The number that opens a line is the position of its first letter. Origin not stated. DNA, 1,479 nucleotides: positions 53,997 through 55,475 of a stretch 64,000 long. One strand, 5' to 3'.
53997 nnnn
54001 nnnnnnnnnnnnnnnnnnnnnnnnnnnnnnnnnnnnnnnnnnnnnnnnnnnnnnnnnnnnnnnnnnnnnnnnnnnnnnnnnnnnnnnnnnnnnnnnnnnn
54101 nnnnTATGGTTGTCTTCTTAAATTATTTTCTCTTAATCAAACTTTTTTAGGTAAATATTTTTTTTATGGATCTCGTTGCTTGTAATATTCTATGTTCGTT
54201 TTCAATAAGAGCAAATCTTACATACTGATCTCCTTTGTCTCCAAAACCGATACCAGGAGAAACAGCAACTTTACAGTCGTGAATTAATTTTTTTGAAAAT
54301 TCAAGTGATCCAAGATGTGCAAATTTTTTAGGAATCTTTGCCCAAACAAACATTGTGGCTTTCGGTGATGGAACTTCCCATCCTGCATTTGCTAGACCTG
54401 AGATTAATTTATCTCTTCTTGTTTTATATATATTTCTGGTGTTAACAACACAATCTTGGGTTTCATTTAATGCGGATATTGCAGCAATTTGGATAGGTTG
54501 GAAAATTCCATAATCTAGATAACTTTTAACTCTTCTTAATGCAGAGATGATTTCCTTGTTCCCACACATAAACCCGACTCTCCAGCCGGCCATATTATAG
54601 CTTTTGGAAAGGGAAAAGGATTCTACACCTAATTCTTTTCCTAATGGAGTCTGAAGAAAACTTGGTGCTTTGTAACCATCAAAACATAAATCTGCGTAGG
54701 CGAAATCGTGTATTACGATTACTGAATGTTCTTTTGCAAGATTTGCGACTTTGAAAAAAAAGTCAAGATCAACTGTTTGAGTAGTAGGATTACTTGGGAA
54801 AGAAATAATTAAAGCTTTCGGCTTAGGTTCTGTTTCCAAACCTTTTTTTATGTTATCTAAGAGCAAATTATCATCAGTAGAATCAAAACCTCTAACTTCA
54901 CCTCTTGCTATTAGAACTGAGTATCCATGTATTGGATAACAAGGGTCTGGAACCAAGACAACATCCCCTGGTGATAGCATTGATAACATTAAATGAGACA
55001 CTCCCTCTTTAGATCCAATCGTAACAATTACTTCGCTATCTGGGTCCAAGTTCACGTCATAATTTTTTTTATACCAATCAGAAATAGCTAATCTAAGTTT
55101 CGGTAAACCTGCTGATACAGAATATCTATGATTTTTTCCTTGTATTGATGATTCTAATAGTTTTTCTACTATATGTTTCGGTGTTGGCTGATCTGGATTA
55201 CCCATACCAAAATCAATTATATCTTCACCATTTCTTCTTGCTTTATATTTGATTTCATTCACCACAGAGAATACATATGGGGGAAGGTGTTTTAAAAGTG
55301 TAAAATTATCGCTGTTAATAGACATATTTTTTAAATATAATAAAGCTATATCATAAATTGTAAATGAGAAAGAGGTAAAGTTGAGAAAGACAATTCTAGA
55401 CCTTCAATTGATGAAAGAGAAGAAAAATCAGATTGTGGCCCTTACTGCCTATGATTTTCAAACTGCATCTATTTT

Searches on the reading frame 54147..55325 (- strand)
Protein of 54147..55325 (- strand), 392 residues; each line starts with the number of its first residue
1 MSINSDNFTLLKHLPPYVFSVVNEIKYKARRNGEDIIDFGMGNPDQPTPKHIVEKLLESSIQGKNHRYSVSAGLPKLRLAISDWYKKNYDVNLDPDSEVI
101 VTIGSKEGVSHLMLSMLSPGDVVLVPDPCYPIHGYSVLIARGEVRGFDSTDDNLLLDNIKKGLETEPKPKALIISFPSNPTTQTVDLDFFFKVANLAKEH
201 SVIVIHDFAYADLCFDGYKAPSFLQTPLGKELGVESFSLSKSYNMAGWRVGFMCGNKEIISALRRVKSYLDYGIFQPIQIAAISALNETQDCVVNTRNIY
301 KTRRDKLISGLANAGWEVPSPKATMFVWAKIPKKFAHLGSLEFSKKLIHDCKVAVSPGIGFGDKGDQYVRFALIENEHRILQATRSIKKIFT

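Call 39: search_protein_families(library=pfam, proteins=[window:54147-55325:-], max_evalue=0.001)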
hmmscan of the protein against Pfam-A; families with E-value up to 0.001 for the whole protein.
window:54147-55325:- (392 aa): 1 family
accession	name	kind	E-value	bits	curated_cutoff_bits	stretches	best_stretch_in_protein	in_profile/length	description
PF00155.27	Aminotran_1_2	-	7.4e-60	203.5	19.7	1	35-363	2-338/361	Aminotransferase class I and II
